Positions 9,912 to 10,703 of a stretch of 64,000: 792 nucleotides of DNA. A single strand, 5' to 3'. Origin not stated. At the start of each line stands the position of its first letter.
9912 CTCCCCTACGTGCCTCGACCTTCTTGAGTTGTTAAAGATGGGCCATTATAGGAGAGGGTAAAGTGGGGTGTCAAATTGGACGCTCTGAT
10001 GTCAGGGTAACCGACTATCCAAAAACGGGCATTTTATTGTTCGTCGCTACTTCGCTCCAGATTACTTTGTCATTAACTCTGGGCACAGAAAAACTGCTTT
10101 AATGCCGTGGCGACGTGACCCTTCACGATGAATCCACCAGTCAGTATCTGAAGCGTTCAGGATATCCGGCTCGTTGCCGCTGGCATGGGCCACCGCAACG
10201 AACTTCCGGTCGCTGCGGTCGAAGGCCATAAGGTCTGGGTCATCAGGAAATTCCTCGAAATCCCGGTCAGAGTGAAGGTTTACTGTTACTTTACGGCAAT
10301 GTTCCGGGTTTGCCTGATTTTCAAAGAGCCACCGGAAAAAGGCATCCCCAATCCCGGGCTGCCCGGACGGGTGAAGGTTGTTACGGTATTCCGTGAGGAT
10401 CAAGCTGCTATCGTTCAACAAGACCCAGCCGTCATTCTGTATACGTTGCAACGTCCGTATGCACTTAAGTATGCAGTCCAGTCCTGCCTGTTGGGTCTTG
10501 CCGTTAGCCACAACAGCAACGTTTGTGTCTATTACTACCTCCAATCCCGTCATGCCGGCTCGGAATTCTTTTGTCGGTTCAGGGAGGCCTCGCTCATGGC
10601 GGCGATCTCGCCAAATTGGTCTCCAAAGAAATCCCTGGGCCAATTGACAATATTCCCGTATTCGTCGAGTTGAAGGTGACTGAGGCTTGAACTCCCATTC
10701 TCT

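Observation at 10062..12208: Phd-type antitoxin + DUF3696-type ATPase + PIN-like protein: candidate undescribed ATPase-coupled toxin/defence operon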

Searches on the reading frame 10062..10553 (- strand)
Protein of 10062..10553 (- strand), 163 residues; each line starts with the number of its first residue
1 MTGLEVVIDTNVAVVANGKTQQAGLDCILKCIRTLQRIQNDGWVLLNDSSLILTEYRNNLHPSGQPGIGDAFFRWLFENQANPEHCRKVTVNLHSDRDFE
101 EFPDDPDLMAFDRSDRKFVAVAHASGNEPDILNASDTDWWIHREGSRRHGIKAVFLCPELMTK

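Call 4: search_protein_families(library=pfam, proteins=[window:10062-10553:-], max_evalue=1)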
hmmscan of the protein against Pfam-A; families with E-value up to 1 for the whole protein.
window:10062-10553:- (163 aa): 1 family
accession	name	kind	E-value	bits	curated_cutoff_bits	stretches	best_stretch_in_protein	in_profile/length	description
PF13470.12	PIN_3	-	0.17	13.1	27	1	6-125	2-104/115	PIN domain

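Call 5: search_protein_families(library=padloc, proteins=[window:10062-10553:-], max_evalue=1)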
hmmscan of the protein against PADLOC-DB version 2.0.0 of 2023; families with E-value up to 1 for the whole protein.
window:10062-10553:- (163 aa): 1 family
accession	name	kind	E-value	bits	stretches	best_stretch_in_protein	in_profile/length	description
PDLC04147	HEC-03A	-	1e-36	124.4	1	5-160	2-154/159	-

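Call 7: search_protein_families(library=ncbifam, proteins=[window:10062-10553:-], max_evalue=1)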
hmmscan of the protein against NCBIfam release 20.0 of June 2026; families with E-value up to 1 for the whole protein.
window:10062-10553:- (163 aa): 0 families

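Call 8: find_homologous_proteins(query=window:10062-10553:-)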
Query window:10062-10553:- (163 aa): 1596 proteins with E <= 0.001 among 1605 candidates; the best 120 are listed.
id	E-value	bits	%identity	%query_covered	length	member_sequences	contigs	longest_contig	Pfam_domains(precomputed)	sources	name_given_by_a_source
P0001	1.1e-108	378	100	100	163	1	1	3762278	-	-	-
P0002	2.8e-73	263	72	96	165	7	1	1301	-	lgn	-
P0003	4.6e-73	262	69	98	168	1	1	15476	-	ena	-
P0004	1.5e-70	254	71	96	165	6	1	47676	-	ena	-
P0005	1.4e-69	251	71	96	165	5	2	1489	-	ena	-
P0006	1.7e-68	248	68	97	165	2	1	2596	-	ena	-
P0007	3.1e-67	243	69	96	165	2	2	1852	-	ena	-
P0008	3.9e-67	243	68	97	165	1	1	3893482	-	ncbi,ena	-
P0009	4.3e-67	243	66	97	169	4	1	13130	-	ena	-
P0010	7.4e-67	242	68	96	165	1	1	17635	-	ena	-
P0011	3.8e-66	240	68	97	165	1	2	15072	-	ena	-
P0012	4.0e-66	240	68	99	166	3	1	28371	-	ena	-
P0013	6.1e-66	239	67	98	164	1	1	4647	-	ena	-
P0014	7.1e-66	239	68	96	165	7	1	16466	-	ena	-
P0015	9.0e-66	239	66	96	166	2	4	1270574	-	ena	-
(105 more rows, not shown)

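Call 12: find_related_loci(query=A1, collection=genome_contigs, flank=6000)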
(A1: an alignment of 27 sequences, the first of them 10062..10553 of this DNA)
Query A1 (163 aa) in genome_contigs; peptide patterns used: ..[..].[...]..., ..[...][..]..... (x = any residue, [..] = any of these).
354 stretches matched a pattern; 297 encode a relative of the query (tblastn E <= 1e-3); the best 80 are kept; 80 distinct loci.
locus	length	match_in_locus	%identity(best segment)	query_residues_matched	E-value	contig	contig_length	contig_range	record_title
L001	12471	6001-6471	73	5-161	2e-76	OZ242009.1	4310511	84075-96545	MAG: Dehalococcoidia bacterium isolate 899261b6-bc8c-404b-9ed8-1f9bb82080cc genome assembly, chromosome: 1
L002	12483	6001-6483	65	1-161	2e-69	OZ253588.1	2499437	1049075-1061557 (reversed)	MAG: Dehalococcoidia bacterium isolate 31fdc4cb-e045-4297-a560-ce773dd45a62 genome assembly, chromosome: 1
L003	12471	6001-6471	68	5-161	3e-69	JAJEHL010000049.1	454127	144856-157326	MAG: Candidatus Latescibacterota bacterium isolate p16x60bins.49 k141_824283, whole genome shotgun sequence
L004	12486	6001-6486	65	1-161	5e-69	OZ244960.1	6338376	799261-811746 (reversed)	MAG: Candidatus Latescibacterota bacterium isolate 84ceb019-2832-410a-8319-f59b3e32517b genome assembly, chromosome: 1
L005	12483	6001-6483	65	1-161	5e-68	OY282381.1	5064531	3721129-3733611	MAG: uncultured Caldilineaceae bacterium genome assembly, chromosome: 1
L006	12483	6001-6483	63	1-161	7e-68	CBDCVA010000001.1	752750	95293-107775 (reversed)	MAG: Candidatus Latescibacterota bacterium isolate bb234c53-c0f8-4b28-8135-e2c33dbce641 genome assembly, contig: contig_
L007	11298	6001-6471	64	5-161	9e-68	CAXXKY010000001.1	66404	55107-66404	MAG: Dehalococcoidia bacterium isolate 886e3671-e943-42bd-87f0-332393e915f0 genome assembly, contig: contig_1, whole gen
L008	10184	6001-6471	64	5-161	2e-67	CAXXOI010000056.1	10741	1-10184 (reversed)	MAG: Dehalococcoidia bacterium isolate b6fed81c-00b7-4ce5-8a6f-f33d937d4780 genome assembly, contig: contig_56, whole ge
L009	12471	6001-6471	64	5-161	2e-67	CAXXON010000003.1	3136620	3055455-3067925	MAG: Dehalococcoidia bacterium isolate 68d30e11-8926-419a-9d87-ffe9a26ece92 genome assembly, contig: contig_3, whole gen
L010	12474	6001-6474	65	5-162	2e-67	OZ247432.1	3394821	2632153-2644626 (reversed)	MAG: Dehalococcoidia bacterium isolate 9f0a9a3c-fef9-4240-ab4a-9ab2d70ca0d2 genome assembly, chromosome: 1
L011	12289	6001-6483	62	1-161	6e-66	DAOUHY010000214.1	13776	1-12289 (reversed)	MAG TPA_asm: Caldilineaceae bacterium isolate S2_120 k129_437250, whole genome shotgun sequence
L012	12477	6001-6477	64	5-163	3e-66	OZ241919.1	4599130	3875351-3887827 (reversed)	MAG: Dehalococcoidia bacterium isolate 6c1ee286-a86d-453a-9dbe-4da6ae1069d1 genome assembly, chromosome: 1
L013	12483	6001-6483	62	1-161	1e-65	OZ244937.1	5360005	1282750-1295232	MAG: Candidatus Latescibacterota bacterium isolate 1c493fcc-a489-4500-a9bd-4f4019e95c1e genome assembly, chromosome: 1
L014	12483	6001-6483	62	1-161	2e-65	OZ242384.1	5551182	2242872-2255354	MAG: Caldilineaceae bacterium isolate ad17eb94-d660-40de-a9f0-e8b0122d13d2 genome assembly, chromosome: 1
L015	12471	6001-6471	61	5-161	1e-64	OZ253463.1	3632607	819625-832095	MAG: Chloroflexota bacterium isolate 29d2856e-e75a-4040-aa7f-32dfb5fb0cd3 genome assembly, chromosome: 1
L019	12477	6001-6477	62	5-163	3e-63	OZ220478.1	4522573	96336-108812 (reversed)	MAG: Candidatus Latescibacterota bacterium isolate 1cf545fa-d59a-4aa3-98d5-019dd537838a genome assembly, chromosome: 1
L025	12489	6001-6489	58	1-163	6e-62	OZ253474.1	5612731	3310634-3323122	MAG: Caldilineaceae bacterium isolate 7c7c1193-bf75-4e40-864d-2741339ee042 genome assembly, chromosome: 1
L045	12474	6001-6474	55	5-161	5e-58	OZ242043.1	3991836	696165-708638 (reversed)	MAG: Dehalococcoidia bacterium isolate 85f8f78b-f575-40e1-bce2-50f1b814b5fa genome assembly, chromosome: 1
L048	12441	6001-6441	62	16-161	7e-57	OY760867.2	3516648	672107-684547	MAG: Dehalococcoidia bacterium isolate ec36dd00-29ce-491f-9a3f-6816ace52b4b genome assembly, chromosome: 1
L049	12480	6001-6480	58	6-163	3e-57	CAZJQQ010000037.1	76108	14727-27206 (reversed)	MAG TPA_asm: uncultured Clostridia bacterium isolate SRP119689_co1_191 genome assembly, contig: NODE_344_length_76108_co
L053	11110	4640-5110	56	4-161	6e-55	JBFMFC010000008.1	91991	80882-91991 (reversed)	MAG: Pseudomonadota bacterium isolate MAG261 MAG261_8, whole genome shotgun sequence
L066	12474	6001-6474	55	6-163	1e-53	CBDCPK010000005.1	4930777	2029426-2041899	MAG: uncultured Candidatus Binatia bacterium isolate e85f1b99-d511-4c74-aca6-82eb56c94599 genome assembly, contig: chrom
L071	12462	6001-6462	52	6-162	1e-52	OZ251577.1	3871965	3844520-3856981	MAG: Longimicrobiales bacterium isolate c12f4add-3b90-4b47-9d85-fb5a0b4c0fa4 genome assembly, chromosome: 1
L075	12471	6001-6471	54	6-160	8e-52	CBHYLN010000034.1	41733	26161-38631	MAG TPA_asm: uncultured bacterium isolate ERR14722427_metabat2_28 genome assembly, contig: ERZ27336822.387, whole genome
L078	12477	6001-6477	54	6-163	3e-51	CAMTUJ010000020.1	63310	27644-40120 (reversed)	MAG: uncultured Gammaproteobacteria bacterium isolate G04_MAG_00027 genome assembly, contig: G04_MAG_00027_000000000017,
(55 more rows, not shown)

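Call 29: search_protein_families(library=pfam, proteins=[L025:4389-4601:+, L049:1404-4610:+, L078:1632-4616:+, L066:1699-4581:+, L053:335-3229:+, L048:918-4547:+, L045:2648-4768:+, L071:3321-4583:+, L075:3304-4563:+, L019:3434-4573:+], max_evalue=0.001)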
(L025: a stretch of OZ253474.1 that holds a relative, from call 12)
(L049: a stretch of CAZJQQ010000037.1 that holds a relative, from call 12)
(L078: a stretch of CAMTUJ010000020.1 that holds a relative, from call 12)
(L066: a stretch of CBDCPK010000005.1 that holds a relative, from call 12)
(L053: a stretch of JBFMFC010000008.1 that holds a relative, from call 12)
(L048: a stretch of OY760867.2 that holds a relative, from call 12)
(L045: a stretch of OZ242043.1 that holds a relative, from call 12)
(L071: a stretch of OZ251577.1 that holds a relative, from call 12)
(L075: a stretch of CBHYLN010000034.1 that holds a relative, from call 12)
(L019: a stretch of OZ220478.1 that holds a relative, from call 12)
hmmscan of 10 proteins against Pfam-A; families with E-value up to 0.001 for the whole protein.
L025:4389-4601:+ (70 aa): 1 family
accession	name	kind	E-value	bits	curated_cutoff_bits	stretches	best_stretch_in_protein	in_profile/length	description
PF04014.23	MazE_antitoxin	-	1.5e-07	31.7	24.7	1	2-43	3-45/48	Antidote-toxin recognition MazE, bacterial antitoxin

L049:1404-4610:+ (1068 aa): 2 families
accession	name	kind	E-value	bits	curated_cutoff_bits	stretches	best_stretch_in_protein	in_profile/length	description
PF06634.17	DUF1156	-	3.8e-27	94.7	24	1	23-92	1-67/73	Protein of unknown function (DUF1156)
PF02086.21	MethyltransfD12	-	6.9e-05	23.1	22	1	189-240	13-64/253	D12 class N6 adenine-specific DNA methyltransferase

L078:1632-4616:+ (994 aa): 2 families
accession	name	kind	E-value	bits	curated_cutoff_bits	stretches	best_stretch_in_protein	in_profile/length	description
PF06634.17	DUF1156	-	1.4e-32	112.1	24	1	11-82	1-73/73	Protein of unknown function (DUF1156)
PF02086.21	MethyltransfD12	-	6.8e-05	23.2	22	1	124-173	14-63/253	D12 class N6 adenine-specific DNA methyltransferase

L066:1699-4581:+ (960 aa): 2 families
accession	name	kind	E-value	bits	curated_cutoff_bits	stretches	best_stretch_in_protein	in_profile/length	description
PF06634.17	DUF1156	-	2.2e-32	111.5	24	1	9-79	1-72/73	Protein of unknown function (DUF1156)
PF02086.21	MethyltransfD12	-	5.4e-05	23.5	22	1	122-172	14-64/253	D12 class N6 adenine-specific DNA methyltransferase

L053:335-3229:+ (964 aa): 2 families
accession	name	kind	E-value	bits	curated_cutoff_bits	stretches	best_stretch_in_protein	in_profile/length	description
PF06634.17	DUF1156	-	8.4e-30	103.2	24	1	9-80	1-73/73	Protein of unknown function (DUF1156)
PF02086.21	MethyltransfD12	-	5.6e-05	23.4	22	1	121-171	13-63/253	D12 class N6 adenine-specific DNA methyltransferase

L048:918-4547:+ (1209 aa): 2 families
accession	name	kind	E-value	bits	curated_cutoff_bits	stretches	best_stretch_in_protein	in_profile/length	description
PF00092.34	VWA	-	2.2e-07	31.7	23.8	1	1042-1177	21-146/174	von Willebrand factor type A domain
PF13519.12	VWA_2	-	1.7e-05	25.8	27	0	1035-1130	18-106/107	von Willebrand factor type A domain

L045:2648-4768:+ (706 aa): 0 families

L071:3321-4583:+ (420 aa): 0 families

L075:3304-4563:+ (419 aa): 5 families
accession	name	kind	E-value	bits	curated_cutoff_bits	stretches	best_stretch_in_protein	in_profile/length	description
PF00108.29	Thiolase_N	-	6.2e-97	324.5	26.4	1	33-288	2-259/260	Thiolase, N-terminal domain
PF02803.24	Thiolase_C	-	1.9e-45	153.9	27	1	296-417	1-122/123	Thiolase, C-terminal domain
PF08541.16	ACP_syn_III_C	-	0.00033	21.2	26.6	0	327-409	1-78/90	3-Oxoacyl-[acyl-carrier-protein (ACP)] synthase III C terminal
PF00109.32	ketoacyl-synt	-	0.00035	20.7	20.8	0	111-146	169-204/252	Beta-ketoacyl synthase, N-terminal domain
PF22691.2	Thiolase_C_1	-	0.0004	20.6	28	0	306-359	7-60/144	Thiolase C-terminal domain-like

L019:3434-4573:+ (379 aa): 1 family
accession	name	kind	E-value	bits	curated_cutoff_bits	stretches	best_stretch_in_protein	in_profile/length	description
PF14486.12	DUF4432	-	3.1e-92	309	32.5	1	55-359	2-304/304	Domain of unknown function (DUF4432)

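Call 38: search_solved_structures(query=A1, max_evalue=10, show_alignments=2)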
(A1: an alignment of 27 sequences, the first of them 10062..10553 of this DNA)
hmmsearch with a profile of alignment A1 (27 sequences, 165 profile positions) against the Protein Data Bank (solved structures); distinct sequences matched with E-value up to 10: 25.
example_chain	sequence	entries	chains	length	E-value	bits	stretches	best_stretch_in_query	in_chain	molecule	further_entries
7a2m_A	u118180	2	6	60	0.47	13.4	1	113-145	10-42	Tyrosine-protein kinase Fyn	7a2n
9c0x_H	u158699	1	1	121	0.79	12.6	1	66-143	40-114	Antibody 31.b.09 Fab heavy chain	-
6edf_A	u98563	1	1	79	0.81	12.6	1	120-145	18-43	FYN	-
7a2l_A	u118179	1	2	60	0.81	12.6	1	124-145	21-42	Tyrosine-protein kinase Fyn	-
1avz_C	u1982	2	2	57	0.81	12.6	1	124-145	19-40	FYN TYROSINE KINASE | Tyrosine-protein kinase Fyn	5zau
4znx_A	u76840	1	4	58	0.85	12.5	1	124-145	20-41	Tyrosine-protein kinase Fyn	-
1fyn_A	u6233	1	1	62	0.87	12.5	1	124-145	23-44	PHOSPHOTRANSFERASE FYN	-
1shf_A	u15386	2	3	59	0.88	12.5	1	124-145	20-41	FYN TYROSINE KINASE SH3 DOMAIN | Proto-oncogene tyrosine-protein kinase FYN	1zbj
7a2j_A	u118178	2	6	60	0.89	12.5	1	124-145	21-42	Tyrosine-protein kinase Fyn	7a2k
8kdx_A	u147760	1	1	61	0.9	12.5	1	124-145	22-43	Tyrosine-protein kinase Fyn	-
9ghk_A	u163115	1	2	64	0.91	12.4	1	124-145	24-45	Isoform 2 of Tyrosine-protein kinase Fyn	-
3ua6_A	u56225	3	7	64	0.91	12.4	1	124-145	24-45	Tyrosine-protein kinase Fyn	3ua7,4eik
1m27_C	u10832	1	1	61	0.95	12.4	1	124-145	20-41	Proto-oncogene tyrosine-protein kinase FYN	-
1azg_B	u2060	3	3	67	1.1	12.2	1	124-145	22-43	FYN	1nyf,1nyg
1a0n_B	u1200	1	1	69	1.2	12.1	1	124-145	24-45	FYN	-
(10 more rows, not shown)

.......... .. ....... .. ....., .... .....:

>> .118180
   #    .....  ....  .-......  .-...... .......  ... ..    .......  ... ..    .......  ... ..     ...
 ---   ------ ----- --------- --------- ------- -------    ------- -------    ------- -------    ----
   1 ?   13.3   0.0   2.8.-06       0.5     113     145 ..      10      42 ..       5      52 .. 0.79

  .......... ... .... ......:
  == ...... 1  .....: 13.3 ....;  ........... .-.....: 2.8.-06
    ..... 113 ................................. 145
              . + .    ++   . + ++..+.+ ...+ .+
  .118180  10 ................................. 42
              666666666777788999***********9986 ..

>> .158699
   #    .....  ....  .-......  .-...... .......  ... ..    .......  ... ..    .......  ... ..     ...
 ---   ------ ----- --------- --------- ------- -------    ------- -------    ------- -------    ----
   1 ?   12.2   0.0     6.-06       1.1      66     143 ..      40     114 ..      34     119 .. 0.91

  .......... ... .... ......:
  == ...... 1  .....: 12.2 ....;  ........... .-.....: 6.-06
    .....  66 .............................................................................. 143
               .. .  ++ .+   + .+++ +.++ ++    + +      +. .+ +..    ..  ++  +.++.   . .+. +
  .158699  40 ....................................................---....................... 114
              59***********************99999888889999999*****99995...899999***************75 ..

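Call 42: predict_structure(alignment_id=A1)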
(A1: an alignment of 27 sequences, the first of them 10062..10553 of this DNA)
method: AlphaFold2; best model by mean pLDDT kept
length: 163 residues; sequences in the alignment: 27
mean_pLDDT: 43.1   pTM: 0.42
mean pLDDT of the five models: 43.1, 39.3, 38.4, 38.2, 37.4
residues with pLDDT >= 90: 0; 70-90: 0; 50-70: 50; < 50: 113
segments of 3 or more residues with pLDDT < 50: 1-22, 42-53, 60-66, 80-105, 107-138, 149-152, 158-163
pLDDT, mean of each block of 10 residues (from residue 1): 33 32 52 55 45 50 47 53 35 32 44 38 30 42 53 47 38
secondary structure, 60 per line:
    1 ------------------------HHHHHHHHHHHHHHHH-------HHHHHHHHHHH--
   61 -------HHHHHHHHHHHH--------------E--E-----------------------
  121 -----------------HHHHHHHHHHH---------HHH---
elements in order: H25-40 H48-58 H68-79 H138-148

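Call 55: predict_structure(alignment_id=A5)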
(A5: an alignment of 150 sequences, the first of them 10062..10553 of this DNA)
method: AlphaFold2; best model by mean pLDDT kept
length: 163 residues; sequences in the alignment: 150
mean_pLDDT: 94.9   pTM: 0.90
mean pLDDT of the five models: 94.9, 94.6, 94.5, 94.3, 94.2
residues with pLDDT >= 90: 153; 70-90: 7; 50-70: 2; < 50: 1
segments of 3 or more residues with pLDDT < 50: none
pLDDT, mean of each block of 10 residues (from residue 1): 84 97 96 96 92 97 96 97 95 96 95 96 95 97 95 96 84
secondary structure, 60 per line:
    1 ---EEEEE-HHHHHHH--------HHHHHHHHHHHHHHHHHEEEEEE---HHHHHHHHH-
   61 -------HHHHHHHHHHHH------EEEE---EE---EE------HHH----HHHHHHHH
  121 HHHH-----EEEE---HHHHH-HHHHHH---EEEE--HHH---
elements in order: E4-8 H10-16 H25-41 E42-47 H51-59 H68-79 E86-89 H113-124 E130-133 H137-141 H143-148 E152-155

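Call 59: fold_search(model_id=the predicted structure, library=pdb)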
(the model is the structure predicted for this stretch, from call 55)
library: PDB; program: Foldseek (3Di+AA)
matches with E <= 10: 764; with E <= 0.001: 0
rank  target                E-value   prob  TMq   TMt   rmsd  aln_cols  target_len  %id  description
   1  7vwo_A                3.4e-03  1.00  0.51  0.57   5.8       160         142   19  TA complex from Mycobacterium tuberculosis (released 2022-11-16)
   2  3i8o                  5.8e-03  0.99  0.41  0.46   7.4       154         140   18  A domain of a functionally unknown protein from Methanocaldococcus jannaschii DSM 2661. (released 2009-07-21)
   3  2bsq_A                1.2e-02  0.87  0.37  0.41   7.4       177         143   11  FitAB bound to DNA (released 2006-08-24)
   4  2fe1                  1.3e-02  0.96  0.41  0.49   6.4       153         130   14  Crystal Structure of PAE0151 from Pyrobaculum aerophilum (released 2005-12-27)
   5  3zvk_C                1.8e-02  0.99  0.49  0.58   6.0       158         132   10  Crystal structure of VapBC2 from Rickettsia felis bound to a DNA fragment from their promoter (released 2011-12-14)
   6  7e8k_A                1.8e-02  0.91  0.45  0.39  11.7       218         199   12  Crystal structure of Proteinaceous RNase P (PRORP) from Planctomycetes bacterium GWF2_40_8 (released 2022-03-02)
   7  2hwx                  2.0e-02  0.89  0.43  0.43  10.0       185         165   14  Structure of human SMG6 E1282C PIN domain mutant. (released 2006-11-14)
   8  2hww_C                2.9e-02  0.90  0.42  0.47   8.9       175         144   16  Structure of PIN domain of human SMG6 (released 2006-11-14)
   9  2dok_B                3.3e-02  0.82  0.42  0.41   8.9       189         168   14  Crystal structure of the PIN domain of human EST1A (released 2007-05-01)
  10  6zqg_UX               4.1e-02  0.96  0.43  0.48   6.2       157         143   12  Cryo-EM structure of the 90S pre-ribosome from Saccharomyces cerevisiae, state Dis-C (released 2020-09-23)
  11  7e8k_D                4.6e-02  0.84  0.46  0.39   8.5       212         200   12  Crystal structure of Proteinaceous RNase P (PRORP) from Planctomycetes bacterium GWF2_40_8 (released 2022-03-02)
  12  8kda_E                4.9e-02  0.90  0.49  0.43   6.7       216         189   11  Cryo-EM structure of Hydrogenobacter thermophilus minimal protein-only RNase P (HARP) in complex with pre-tRNAs (released 2024-08-14)
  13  2hww_A                4.9e-02  0.72  0.41  0.41   9.5       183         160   13  Structure of PIN domain of human SMG6 (released 2006-11-14)
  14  7e8o_B                4.9e-02  0.69  0.43  0.38  15.1       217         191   14  Crystal structure of proteinaceous RNase P(PRORP) from Planctomycetes bacterium GWF2_40_8 complexed with Escherichia c (released 2022-03-02)
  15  5sv2                  5.6e-02  0.97  0.51  0.59   5.0       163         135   10  Toxin VapC21 from Mycobacterium tuberculosis (released 2016-09-14)
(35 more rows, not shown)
